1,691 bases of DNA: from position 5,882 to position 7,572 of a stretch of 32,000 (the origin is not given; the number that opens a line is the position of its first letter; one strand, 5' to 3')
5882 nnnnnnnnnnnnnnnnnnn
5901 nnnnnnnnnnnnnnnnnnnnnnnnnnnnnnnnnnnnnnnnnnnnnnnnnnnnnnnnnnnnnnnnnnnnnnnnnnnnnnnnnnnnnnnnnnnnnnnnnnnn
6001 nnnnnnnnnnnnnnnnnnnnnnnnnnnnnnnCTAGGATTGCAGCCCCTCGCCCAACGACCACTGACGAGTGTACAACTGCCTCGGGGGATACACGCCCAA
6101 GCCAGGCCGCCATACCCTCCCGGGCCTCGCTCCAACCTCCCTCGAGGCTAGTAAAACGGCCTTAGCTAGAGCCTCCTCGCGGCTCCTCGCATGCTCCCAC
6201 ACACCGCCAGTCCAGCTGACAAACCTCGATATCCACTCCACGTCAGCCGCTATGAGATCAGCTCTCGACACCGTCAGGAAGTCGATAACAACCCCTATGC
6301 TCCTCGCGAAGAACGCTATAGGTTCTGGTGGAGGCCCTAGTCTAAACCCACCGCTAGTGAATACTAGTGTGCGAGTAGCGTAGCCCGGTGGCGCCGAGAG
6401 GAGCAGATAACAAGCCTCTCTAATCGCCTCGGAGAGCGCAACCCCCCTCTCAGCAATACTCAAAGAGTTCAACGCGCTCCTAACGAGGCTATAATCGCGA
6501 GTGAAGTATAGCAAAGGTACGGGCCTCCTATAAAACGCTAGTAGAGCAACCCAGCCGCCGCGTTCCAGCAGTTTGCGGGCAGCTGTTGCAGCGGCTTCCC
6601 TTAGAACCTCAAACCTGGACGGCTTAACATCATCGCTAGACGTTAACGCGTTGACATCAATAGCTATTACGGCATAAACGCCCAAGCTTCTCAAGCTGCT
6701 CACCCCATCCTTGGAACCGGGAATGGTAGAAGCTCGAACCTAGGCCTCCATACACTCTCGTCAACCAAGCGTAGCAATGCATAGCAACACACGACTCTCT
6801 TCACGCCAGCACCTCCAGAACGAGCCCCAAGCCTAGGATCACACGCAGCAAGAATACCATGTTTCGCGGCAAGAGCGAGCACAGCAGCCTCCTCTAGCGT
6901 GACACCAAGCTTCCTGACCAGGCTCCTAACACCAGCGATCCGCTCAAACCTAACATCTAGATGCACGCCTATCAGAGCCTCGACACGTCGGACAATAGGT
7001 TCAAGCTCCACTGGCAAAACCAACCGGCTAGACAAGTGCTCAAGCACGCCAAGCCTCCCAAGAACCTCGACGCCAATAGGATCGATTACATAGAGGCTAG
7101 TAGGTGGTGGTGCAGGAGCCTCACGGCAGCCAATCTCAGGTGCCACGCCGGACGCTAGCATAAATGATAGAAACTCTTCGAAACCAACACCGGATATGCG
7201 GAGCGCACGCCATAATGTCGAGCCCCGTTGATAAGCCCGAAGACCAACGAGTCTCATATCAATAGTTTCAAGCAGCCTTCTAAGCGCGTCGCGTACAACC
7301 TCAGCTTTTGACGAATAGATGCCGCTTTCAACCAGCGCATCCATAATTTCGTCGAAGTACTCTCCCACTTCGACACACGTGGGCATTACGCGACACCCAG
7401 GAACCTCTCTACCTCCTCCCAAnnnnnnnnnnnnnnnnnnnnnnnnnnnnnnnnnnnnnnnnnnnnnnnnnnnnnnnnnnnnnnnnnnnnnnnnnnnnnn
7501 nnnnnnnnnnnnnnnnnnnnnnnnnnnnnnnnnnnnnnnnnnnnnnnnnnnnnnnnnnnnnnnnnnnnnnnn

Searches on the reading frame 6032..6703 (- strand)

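Call 13: search_protein_families(library=ncbifam, proteins=[window:6032-6703:-], max_evalue=0.00001)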
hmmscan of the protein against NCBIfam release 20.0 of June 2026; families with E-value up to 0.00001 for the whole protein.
window:6032-6703:- (223 aa): 0 families

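Call 73: search_protein_families(library=pfam, proteins=[window:6032-6703:-], max_evalue=0.01)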
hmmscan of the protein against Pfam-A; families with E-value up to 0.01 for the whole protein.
window:6032-6703:- (223 aa): 1 family
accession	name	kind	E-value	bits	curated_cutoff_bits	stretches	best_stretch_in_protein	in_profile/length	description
PF13519.12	VWA_2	-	6.1e-09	36.9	27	1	12-118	2-106/107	von Willebrand factor type A domain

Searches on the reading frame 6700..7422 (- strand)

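Call 13: search_protein_families(library=ncbifam, proteins=[window:6700-7422:-], max_evalue=0.00001)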
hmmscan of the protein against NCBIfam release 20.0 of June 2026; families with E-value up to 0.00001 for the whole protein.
window:6700-7422:- (240 aa): 1 family
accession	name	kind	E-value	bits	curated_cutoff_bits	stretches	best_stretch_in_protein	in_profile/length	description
TIGR02606.1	antidote_CC2985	hypoth_equivalog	8e-09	35.4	46.2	1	15-61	2-47/70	type II toxin-antitoxin system ParD family antitoxin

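Call 73: search_protein_families(library=pfam, proteins=[window:6700-7422:-], max_evalue=0.01)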
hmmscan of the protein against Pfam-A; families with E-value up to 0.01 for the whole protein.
window:6700-7422:- (240 aa): 3 families
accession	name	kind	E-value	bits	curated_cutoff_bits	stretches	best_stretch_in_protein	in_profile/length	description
PF03693.20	ParD_antitoxin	-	1.1e-06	29.4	21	1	15-63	5-52/81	Bacterial antitoxin of ParD toxin-antitoxin type II system and RHH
PF01402.27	RHH_1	-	0.0082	16.5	20.5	0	24-52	11-38/39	Ribbon-helix-helix protein, copG family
PF17723.7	RHH_8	-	0.0083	16.7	25.4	0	27-54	18-45/119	Ribbon-Helix-Helix transcriptional regulator family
